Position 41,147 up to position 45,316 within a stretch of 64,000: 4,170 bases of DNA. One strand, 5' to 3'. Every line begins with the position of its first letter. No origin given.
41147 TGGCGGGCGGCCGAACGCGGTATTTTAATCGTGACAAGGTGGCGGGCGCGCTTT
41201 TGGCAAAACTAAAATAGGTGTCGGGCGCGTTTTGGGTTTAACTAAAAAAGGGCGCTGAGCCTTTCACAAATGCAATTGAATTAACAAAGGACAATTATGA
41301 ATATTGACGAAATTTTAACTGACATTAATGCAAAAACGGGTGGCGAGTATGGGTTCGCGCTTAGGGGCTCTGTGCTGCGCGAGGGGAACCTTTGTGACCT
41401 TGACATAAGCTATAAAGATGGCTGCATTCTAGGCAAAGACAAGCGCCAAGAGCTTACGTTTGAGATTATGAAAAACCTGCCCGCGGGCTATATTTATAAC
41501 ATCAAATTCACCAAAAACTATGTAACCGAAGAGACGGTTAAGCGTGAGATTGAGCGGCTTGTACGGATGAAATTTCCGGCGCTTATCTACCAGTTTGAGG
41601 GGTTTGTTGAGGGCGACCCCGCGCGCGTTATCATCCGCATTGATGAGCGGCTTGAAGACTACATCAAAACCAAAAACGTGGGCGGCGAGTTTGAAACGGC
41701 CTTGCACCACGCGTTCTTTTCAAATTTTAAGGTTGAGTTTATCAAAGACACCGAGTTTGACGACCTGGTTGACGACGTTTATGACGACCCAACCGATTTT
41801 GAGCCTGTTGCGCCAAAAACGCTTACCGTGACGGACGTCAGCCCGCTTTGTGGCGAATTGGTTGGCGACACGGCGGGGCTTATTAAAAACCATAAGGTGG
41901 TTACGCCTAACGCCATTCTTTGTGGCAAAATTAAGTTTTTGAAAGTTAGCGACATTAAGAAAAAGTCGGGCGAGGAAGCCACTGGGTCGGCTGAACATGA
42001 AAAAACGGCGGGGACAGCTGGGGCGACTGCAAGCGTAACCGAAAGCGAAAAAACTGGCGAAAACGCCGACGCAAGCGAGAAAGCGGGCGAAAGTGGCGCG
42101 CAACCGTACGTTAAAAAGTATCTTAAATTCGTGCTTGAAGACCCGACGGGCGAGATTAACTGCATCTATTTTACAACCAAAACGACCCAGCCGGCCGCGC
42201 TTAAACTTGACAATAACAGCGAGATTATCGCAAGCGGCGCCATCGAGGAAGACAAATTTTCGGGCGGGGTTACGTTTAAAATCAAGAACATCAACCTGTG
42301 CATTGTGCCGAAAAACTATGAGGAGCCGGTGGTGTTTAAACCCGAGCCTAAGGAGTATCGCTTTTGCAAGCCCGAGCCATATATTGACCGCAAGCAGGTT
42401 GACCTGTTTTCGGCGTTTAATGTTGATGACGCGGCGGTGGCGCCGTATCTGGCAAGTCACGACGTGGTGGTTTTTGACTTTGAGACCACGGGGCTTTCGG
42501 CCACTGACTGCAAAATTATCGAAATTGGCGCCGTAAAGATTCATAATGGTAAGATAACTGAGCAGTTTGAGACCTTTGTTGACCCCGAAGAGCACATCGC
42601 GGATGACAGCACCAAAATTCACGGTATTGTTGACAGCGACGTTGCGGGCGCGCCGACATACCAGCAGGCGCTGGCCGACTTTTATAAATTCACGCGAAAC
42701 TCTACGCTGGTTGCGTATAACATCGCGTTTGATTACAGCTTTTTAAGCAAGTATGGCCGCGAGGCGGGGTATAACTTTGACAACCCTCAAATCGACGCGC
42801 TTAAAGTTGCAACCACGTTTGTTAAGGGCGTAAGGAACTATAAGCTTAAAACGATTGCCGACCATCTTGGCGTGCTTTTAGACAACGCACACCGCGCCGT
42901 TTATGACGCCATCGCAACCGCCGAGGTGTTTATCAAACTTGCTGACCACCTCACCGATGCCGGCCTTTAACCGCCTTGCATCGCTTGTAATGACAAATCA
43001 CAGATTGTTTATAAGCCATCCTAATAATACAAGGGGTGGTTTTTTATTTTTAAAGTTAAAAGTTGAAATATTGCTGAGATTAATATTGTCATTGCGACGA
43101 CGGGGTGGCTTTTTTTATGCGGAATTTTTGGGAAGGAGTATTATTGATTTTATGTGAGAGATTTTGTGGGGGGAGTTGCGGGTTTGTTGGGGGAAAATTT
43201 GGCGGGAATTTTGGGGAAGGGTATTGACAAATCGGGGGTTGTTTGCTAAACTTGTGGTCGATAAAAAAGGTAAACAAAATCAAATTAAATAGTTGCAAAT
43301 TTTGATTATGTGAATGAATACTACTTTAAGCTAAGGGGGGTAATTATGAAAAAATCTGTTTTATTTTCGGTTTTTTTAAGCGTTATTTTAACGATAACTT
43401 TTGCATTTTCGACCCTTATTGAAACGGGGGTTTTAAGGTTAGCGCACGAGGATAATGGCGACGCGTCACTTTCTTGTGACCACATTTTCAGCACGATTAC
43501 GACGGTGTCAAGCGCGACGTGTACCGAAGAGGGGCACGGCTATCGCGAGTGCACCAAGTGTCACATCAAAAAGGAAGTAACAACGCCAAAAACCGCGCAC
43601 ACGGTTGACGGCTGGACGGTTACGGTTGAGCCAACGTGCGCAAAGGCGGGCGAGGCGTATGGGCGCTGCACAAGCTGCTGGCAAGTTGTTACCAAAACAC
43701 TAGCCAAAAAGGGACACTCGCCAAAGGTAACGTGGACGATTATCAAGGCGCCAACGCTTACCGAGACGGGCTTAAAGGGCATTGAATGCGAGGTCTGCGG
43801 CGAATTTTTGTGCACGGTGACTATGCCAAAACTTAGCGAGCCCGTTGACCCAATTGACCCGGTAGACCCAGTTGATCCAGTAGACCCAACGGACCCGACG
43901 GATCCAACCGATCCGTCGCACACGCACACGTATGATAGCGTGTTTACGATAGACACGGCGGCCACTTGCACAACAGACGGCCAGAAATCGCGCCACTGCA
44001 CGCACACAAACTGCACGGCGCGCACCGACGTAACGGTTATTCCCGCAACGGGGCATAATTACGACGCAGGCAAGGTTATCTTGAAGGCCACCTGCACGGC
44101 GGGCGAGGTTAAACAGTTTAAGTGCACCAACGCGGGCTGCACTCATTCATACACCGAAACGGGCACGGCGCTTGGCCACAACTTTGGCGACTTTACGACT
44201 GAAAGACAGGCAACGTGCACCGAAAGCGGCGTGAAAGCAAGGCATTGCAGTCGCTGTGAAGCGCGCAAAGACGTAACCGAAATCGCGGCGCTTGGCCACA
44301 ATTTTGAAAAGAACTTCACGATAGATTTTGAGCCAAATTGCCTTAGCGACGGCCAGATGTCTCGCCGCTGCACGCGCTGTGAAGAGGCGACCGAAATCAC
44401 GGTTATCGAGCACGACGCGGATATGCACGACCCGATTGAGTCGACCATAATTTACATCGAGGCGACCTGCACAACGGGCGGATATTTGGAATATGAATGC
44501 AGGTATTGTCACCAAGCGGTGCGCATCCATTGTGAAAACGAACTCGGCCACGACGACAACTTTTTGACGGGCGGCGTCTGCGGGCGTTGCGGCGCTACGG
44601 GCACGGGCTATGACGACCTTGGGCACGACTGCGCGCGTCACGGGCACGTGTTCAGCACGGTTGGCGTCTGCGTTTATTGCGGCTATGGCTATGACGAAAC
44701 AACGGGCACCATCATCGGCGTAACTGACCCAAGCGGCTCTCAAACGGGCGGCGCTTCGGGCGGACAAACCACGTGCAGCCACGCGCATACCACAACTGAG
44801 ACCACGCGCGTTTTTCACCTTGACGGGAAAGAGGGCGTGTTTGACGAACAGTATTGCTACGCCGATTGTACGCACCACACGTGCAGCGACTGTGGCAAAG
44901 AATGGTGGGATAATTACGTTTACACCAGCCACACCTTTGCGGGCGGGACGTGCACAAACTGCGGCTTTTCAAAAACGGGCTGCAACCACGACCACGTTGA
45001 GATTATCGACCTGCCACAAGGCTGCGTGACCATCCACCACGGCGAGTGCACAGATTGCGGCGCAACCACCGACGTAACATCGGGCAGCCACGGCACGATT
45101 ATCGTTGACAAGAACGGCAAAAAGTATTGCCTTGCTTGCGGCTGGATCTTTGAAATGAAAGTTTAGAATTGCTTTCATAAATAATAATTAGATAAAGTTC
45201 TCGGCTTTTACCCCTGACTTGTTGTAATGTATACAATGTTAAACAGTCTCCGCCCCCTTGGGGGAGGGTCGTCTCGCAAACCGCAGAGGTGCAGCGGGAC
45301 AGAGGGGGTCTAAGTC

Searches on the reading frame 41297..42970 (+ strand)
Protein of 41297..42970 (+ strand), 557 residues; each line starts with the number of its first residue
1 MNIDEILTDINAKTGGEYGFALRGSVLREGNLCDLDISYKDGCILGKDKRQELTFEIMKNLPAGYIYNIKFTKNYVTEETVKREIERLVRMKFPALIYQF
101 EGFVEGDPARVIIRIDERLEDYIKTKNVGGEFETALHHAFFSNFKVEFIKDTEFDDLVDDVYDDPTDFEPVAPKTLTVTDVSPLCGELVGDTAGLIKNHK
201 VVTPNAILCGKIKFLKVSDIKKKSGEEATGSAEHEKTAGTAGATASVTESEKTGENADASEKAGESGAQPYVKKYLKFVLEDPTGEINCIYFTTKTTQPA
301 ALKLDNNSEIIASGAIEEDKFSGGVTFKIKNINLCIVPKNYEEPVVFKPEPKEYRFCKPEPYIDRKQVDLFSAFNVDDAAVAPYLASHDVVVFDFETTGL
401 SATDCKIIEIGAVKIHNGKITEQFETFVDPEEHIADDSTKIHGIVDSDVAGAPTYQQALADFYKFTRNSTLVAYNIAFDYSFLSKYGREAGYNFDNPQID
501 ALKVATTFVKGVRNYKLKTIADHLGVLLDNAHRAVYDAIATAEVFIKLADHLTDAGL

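Call 3: search_protein_families(library=pfam, proteins=[window:41297-42970:+], max_evalue=1)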
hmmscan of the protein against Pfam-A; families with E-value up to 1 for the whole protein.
window:41297-42970:+ (557 aa): 4 families
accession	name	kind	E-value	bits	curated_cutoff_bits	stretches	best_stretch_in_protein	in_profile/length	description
PF00929.31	RNase_T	-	1.3e-35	123.8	24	1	391-545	1-164/164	Exonuclease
PF13482.12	RNase_H_2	-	1.5e-08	35.2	22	1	392-529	2-118/165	RNase_H superfamily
PF01336.31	tRNA_anti-codon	-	7.9e-05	23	27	1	273-333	15-73/75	OB-fold nucleic acid binding domain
PF21762.3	DEDDh_C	-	0.022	15.4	27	1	464-547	103-187/188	DNA polymerase III subunit epsilon-like, C-terminal domain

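Call 4: search_protein_families(library=ncbifam, proteins=[window:41297-42970:+], max_evalue=1)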
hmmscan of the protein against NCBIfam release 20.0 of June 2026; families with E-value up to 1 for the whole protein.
window:41297-42970:+ (557 aa): 33 families (the best 25 are shown)
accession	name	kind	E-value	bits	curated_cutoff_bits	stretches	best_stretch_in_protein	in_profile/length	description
NF001688.0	PRK00448.1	equivalog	2.1e-46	158.2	873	1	386-555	421-591/1445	PolC-type DNA polymerase III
TIGR01405.1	polC_Gram_pos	equivalog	8e-43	146.4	1043.45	1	385-555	186-357/1211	DNA polymerase III subunit alpha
NF005906.0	PRK07883.1-4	equivalog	1.5e-39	135.9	495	1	390-552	8-171/563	DEDD exonuclease domain-containing protein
NF005905.0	PRK07883.1-3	equivalog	2.3e-38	132.2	508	1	385-556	21-195/581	DEDD exonuclease domain-containing protein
NF005907.0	PRK07883.1-5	equivalog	1.1e-37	129.7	454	1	386-556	26-199/584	DEDD exonuclease domain-containing protein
NF005289.0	PRK06807.1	equivalog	3e-37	128.5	335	1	388-550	8-170/313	3'-5' exonuclease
TIGR01407.1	dinG_rel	hypoth_equivalog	3.2e-37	128.2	547.7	1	391-553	3-166/889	putative DnaQ family exonuclease/DinG family helicase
NF006316.0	PRK08517.1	equivalog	4.7e-36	124.5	247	1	389-547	71-228/270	3'-5' exonuclease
NF005981.0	PRK08074.1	equivalog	1.5e-35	122.5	789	1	390-554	5-171/931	ATP-dependent DNA helicase DinG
TIGR00573.1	dnaq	subfamily_domain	1.9e-30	106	71.5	1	389-548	8-169/217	exonuclease, DNA polymerase III, epsilon subunit family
NF006601.0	PRK09145.1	equivalog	1.2e-29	103.3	189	1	387-551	28-200/207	3'-5' exonuclease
NF005569.0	PRK07246.1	equivalog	6.1e-29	100.9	794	1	390-553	9-171/820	bifunctional DnaQ family exonuclease/ATP-dependent helicase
NF005836.0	PRK07740.1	equivalog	1.5e-28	99.8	261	1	385-556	56-230/244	hypothetical protein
NF005904.0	PRK07883.1-2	equivalog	5.5e-28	97.6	969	1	383-554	23-199/584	DEDD exonuclease domain-containing protein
NF004963.0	PRK06309.1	equivalog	3.8e-25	88.9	245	1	390-553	4-167/232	DNA polymerase III subunit epsilon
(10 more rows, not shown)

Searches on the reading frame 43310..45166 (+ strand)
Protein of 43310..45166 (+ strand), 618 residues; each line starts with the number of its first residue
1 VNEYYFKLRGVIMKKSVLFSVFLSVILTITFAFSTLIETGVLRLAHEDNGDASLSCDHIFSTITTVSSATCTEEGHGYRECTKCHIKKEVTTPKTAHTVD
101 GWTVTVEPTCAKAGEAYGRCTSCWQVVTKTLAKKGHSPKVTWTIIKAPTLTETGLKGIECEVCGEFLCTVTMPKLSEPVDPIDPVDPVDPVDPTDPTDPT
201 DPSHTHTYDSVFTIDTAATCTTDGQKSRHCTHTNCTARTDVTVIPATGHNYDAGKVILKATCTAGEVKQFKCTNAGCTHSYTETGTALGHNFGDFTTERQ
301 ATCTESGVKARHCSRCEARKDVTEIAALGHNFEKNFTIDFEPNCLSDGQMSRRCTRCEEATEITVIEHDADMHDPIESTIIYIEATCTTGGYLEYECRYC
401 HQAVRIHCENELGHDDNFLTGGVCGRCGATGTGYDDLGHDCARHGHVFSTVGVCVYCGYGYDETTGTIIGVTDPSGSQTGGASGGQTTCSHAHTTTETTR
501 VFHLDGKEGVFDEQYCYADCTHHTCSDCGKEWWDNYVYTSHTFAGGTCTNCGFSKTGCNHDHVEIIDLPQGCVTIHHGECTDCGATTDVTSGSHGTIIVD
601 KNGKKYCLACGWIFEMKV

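Call 3: search_protein_families(library=pfam, proteins=[window:43310-45166:+], max_evalue=1)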
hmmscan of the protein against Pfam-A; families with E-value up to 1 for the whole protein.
window:43310-45166:+ (618 aa): 2 families
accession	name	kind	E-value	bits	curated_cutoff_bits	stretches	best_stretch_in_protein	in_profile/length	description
PF13731.11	WxL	-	0.003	18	25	1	174-219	16-54/214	WxL domain surface cell wall-binding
PF25616.1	PhiKZ_gp35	-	0.082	12.4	35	1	174-205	127-158/271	Bacteriophage PhiKZ capsid decoration protein gp35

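Call 4: search_protein_families(library=ncbifam, proteins=[window:43310-45166:+], max_evalue=1)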
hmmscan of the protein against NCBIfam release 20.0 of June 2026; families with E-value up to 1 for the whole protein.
window:43310-45166:+ (618 aa): 2 families
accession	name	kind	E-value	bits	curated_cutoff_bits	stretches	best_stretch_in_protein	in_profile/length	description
TIGR00686.1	phnA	hypoth_equivalog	0.12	12.5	80.2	1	512-537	9-34/109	zinc ribbon domain-containing protein YjdM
TIGR00613.1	reco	equivalog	0.29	10.5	48.7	1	523-558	148-179/239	DNA repair protein RecO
